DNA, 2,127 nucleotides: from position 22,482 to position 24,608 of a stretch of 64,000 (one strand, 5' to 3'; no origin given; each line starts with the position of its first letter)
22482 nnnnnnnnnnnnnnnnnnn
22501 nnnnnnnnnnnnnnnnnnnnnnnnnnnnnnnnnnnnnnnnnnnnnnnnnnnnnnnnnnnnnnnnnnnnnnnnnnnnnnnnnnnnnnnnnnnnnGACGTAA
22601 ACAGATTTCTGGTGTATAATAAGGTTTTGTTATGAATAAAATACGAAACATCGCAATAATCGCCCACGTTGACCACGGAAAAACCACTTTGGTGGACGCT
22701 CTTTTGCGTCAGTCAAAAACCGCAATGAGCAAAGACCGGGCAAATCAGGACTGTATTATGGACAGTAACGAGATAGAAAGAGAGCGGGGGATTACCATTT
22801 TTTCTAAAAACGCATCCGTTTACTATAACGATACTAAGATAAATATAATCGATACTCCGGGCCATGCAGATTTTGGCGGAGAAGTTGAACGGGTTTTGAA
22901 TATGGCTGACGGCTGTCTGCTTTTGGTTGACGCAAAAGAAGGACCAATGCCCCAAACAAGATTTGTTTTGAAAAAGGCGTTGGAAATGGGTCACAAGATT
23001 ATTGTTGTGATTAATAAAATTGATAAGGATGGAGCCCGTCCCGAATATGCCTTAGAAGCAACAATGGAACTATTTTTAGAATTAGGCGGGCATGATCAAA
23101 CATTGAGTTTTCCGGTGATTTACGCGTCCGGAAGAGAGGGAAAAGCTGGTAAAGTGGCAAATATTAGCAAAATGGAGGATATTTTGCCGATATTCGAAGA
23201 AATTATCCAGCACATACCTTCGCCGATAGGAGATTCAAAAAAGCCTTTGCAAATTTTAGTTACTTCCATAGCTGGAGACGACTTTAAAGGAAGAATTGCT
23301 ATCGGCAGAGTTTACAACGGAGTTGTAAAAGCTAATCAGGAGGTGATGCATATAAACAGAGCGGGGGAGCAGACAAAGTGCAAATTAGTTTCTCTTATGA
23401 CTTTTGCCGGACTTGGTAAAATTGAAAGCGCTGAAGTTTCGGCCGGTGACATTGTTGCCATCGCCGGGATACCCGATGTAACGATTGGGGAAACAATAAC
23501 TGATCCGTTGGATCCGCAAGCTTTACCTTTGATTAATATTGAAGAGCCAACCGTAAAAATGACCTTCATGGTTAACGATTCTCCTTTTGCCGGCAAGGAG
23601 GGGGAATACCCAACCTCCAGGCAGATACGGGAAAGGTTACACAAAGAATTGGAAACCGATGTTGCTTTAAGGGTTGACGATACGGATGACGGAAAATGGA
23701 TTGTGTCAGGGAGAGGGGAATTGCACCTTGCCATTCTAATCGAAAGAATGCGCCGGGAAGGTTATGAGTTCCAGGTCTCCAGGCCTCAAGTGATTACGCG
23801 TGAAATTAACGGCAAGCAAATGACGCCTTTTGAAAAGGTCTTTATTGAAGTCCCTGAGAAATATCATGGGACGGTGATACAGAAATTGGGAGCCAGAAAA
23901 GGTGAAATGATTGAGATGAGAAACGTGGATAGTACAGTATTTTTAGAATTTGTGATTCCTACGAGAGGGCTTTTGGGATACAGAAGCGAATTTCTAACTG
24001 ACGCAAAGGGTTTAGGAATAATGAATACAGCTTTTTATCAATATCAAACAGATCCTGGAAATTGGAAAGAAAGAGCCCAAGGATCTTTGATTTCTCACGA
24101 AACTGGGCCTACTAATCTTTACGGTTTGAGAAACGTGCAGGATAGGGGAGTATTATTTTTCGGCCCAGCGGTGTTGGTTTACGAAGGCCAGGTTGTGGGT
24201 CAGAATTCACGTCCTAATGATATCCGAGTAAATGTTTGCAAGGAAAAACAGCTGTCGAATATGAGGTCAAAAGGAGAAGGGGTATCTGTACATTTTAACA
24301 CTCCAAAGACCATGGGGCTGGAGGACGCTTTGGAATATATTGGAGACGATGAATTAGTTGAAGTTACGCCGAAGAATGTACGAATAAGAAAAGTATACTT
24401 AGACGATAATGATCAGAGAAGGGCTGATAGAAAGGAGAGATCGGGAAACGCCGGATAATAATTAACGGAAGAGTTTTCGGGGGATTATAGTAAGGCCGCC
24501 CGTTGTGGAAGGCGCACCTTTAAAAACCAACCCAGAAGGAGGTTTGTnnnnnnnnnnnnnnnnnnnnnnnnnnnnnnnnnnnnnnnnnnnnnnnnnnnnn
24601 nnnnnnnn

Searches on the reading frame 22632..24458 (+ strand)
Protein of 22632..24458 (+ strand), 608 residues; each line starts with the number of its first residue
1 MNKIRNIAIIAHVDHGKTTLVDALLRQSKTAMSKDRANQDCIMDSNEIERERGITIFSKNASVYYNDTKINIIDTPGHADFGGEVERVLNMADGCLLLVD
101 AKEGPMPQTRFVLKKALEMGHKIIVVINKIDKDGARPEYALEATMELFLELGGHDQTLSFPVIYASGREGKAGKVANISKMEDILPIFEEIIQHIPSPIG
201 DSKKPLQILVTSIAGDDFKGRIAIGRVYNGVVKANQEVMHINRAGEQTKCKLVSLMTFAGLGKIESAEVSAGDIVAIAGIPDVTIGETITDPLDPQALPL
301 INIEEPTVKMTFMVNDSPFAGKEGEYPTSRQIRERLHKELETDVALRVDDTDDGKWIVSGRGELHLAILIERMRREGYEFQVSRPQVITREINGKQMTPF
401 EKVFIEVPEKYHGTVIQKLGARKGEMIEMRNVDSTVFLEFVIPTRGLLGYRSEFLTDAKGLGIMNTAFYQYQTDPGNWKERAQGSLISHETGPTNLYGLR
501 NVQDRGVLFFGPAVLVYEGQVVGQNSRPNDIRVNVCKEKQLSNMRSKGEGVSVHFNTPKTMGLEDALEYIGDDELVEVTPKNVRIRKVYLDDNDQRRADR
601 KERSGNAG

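Call 53: search_protein_families(library=pfam, proteins=[window:22632-24458:+], max_evalue=0.00001)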
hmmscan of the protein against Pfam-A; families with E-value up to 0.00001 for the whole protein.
window:22632-24458:+ (608 aa): 7 families
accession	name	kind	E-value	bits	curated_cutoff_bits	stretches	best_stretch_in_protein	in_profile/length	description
PF00009.33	GTP_EFTU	-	5e-56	189.7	26.5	1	3-196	2-187/188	Elongation factor Tu GTP binding domain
PF21018.2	BipA_C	-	5.1e-41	139.3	23.8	1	483-591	1-109/110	TypA/BipA C-terminal domain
PF00679.30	EFG_C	-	6.1e-18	65.1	27.9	1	399-479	5-86/89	Elongation factor G C-terminus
PF03144.31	GTP_EFTU_D2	-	4.8e-13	49.8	30.3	1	220-290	1-73/73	Elongation factor Tu domain 2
PF22042.2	EF-G_D2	-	1.8e-08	34.8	27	1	207-290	3-82/84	Elongation factor G domain 2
PF01926.29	MMR_HSR1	-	5.2e-08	33.4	21.9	1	7-129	2-113/113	50S ribosome-binding GTPase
PF14492.12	EFG_III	-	3.2e-07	30.7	27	1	330-382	19-73/75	Elongation Factor G, domain III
